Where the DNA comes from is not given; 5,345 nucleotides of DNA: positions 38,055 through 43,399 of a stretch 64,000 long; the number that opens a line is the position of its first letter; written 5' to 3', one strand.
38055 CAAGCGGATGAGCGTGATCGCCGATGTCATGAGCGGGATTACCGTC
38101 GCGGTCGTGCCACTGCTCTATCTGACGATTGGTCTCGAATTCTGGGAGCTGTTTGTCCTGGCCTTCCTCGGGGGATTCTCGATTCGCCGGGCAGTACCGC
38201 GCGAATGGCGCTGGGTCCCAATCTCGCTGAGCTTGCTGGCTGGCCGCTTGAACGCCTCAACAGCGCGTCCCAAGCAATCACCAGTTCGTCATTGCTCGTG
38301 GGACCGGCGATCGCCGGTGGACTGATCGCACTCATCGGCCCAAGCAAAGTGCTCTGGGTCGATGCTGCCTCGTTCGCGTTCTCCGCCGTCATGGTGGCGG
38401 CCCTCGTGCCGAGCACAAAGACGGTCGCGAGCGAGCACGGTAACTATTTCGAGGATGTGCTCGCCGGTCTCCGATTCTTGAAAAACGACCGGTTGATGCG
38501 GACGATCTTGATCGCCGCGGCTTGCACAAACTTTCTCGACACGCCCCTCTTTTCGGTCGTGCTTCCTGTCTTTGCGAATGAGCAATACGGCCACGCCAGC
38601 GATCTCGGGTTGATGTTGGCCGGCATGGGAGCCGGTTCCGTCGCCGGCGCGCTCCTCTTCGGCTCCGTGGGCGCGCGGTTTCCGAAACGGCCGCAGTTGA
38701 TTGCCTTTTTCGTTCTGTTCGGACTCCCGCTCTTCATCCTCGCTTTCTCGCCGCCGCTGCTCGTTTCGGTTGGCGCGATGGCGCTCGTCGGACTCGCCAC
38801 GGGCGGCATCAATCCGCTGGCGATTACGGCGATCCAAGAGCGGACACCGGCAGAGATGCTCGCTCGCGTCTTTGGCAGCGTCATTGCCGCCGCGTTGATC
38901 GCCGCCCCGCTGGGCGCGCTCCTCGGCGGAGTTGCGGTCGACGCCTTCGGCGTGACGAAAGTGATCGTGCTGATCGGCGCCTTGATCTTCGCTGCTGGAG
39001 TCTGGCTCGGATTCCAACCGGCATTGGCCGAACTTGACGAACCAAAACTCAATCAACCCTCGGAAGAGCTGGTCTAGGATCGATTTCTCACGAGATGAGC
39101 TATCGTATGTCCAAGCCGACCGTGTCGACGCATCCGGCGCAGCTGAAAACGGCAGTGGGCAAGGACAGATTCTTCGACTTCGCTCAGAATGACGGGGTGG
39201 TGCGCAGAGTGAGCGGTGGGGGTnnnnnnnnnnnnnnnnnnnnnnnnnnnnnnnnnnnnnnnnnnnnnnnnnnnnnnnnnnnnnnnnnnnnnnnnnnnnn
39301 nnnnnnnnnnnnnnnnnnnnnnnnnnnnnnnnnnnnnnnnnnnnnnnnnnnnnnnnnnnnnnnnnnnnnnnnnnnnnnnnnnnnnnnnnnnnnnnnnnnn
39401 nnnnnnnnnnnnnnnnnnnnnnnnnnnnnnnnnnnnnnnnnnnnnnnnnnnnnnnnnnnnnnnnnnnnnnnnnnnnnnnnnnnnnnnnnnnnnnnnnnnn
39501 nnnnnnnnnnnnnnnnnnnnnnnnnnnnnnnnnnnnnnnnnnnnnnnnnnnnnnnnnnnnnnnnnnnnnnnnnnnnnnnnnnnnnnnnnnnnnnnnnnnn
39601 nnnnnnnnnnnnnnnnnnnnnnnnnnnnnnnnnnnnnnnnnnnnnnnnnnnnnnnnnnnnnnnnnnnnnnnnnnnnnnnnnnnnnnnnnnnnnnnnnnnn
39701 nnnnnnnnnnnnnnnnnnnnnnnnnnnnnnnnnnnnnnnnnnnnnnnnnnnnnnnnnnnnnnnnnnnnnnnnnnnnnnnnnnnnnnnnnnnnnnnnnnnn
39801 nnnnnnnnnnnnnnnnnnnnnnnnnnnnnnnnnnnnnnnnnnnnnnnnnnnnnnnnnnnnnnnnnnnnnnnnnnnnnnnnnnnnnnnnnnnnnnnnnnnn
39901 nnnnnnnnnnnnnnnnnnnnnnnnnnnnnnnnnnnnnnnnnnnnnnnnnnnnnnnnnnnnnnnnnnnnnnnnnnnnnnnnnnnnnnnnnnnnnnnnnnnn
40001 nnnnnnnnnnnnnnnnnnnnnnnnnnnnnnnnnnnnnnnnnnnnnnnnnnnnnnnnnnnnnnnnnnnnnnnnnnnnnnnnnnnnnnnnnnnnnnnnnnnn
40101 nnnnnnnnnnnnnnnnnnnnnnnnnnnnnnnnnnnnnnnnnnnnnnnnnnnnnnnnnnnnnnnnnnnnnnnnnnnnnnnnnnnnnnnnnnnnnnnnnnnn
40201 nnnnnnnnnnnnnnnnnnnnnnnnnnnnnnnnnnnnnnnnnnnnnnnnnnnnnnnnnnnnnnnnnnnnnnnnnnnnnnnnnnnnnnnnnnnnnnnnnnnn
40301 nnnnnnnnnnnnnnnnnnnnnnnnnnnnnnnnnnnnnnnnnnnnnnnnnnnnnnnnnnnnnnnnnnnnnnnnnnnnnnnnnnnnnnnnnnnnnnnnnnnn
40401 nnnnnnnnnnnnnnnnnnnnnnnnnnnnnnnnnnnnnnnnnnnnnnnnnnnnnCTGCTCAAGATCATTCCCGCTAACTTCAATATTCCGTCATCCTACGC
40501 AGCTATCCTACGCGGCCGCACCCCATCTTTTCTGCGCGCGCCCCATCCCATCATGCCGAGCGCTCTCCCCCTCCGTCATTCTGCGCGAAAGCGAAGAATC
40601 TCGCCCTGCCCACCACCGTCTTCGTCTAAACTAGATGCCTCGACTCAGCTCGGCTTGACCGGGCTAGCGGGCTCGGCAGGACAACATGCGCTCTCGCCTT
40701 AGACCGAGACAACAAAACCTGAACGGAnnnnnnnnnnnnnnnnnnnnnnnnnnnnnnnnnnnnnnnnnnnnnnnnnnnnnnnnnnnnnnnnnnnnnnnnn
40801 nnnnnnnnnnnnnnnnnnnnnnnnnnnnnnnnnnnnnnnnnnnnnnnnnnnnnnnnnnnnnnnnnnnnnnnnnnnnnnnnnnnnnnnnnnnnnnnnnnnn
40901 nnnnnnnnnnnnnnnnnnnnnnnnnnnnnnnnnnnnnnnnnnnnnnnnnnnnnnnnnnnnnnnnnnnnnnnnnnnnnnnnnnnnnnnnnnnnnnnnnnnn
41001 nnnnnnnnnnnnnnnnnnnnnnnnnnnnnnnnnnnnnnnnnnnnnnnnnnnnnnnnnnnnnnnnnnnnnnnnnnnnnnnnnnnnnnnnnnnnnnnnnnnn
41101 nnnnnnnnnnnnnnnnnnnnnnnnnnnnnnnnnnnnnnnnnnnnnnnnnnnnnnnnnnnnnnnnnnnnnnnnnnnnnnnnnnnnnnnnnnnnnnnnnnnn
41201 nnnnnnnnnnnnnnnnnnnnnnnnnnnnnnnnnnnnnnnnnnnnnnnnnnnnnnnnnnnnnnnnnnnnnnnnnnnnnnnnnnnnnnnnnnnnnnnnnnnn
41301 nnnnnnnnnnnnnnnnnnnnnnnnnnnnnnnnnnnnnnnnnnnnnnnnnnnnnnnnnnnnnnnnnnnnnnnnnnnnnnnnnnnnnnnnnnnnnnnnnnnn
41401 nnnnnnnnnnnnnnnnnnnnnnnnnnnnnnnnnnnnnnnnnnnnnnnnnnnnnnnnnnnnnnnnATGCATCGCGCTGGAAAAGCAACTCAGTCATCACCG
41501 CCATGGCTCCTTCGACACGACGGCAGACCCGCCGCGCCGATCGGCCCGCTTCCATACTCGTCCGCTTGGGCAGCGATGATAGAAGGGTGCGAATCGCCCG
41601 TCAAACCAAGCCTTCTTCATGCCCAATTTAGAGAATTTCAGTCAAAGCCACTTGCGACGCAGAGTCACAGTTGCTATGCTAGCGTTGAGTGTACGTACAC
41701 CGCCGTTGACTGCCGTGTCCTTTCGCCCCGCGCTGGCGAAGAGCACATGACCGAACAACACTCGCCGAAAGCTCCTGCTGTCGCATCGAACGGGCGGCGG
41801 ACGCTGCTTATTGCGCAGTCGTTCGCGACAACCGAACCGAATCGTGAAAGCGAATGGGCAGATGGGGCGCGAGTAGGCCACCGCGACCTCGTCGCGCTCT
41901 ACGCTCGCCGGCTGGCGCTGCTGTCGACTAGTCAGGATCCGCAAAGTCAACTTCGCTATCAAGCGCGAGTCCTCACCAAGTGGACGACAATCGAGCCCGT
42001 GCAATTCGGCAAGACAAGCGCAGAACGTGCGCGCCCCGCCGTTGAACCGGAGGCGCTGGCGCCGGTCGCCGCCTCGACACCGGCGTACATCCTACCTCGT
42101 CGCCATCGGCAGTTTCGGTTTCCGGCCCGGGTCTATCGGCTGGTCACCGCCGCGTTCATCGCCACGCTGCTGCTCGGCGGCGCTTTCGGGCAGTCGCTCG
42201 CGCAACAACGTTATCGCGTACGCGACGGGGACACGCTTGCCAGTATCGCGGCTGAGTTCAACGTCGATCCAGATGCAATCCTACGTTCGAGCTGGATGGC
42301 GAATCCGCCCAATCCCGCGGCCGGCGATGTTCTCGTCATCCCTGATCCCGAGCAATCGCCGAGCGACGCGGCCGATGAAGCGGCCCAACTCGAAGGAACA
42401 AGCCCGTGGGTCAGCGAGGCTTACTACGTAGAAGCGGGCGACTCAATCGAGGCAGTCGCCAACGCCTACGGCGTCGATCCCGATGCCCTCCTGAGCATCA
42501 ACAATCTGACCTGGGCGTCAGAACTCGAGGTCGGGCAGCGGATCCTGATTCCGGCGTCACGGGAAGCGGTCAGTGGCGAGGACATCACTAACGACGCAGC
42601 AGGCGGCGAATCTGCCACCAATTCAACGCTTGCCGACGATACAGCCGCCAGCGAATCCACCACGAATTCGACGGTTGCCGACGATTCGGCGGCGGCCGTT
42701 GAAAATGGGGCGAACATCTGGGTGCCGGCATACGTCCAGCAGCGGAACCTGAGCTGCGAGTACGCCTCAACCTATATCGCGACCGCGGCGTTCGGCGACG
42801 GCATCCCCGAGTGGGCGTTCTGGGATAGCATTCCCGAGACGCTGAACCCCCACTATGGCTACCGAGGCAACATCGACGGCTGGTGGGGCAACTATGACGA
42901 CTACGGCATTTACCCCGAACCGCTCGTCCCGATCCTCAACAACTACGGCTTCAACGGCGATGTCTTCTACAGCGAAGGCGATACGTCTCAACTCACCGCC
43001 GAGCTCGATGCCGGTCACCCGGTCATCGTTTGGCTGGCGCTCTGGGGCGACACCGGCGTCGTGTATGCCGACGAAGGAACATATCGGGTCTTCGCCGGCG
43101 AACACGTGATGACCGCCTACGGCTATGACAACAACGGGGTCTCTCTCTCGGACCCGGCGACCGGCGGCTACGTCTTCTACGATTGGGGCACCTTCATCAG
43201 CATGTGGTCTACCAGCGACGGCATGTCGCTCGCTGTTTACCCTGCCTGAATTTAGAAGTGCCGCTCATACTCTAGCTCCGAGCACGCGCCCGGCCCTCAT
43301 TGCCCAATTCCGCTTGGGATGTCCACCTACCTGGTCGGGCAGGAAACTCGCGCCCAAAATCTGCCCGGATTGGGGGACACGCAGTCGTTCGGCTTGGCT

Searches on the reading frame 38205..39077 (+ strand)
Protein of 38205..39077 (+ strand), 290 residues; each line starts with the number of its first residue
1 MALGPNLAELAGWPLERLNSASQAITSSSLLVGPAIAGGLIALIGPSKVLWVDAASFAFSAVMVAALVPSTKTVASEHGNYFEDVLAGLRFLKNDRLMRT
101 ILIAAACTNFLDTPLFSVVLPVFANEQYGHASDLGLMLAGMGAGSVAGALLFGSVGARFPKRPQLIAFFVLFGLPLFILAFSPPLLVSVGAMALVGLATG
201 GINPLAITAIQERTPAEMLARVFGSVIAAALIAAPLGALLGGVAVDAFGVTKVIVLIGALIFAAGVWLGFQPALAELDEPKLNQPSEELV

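Call 23: search_protein_families(library=pfam, max_evalue=0.00001, proteins=[window:38205-39077:+])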
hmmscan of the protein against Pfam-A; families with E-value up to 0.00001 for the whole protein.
window:38205-39077:+ (290 aa): 3 families
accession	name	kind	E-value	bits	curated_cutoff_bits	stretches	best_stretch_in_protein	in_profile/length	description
PF07690.21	MFS_1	-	1.4e-24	87.1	33.4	2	103-272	2-175/347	Major Facilitator Superfamily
PF05977.19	MFS_3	-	6.6e-18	64.9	27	1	19-280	144-401/524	Transmembrane secretion effector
PF00083.30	Sugar_tr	-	2.5e-06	27.1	22.3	1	128-217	42-134/452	Sugar (and other) transporter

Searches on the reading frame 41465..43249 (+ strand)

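Call 23: search_protein_families(library=pfam, max_evalue=0.00001, proteins=[window:41465-43249:+])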
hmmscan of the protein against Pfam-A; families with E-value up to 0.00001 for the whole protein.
window:41465-43249:+ (594 aa): 3 families
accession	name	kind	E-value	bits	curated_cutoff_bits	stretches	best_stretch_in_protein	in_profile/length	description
PF01476.26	LysM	-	3.3e-19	69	20.9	2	320-363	1-43/43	LysM domain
PF13529.12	Peptidase_C39_2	-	1.5e-17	64.9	24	1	420-565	3-143/143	Peptidase_C39 like family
PF23473.1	LysM3_LYK4_5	-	1e-08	35.5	29.3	0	320-351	5-36/48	LYK4/5 LysM3 domain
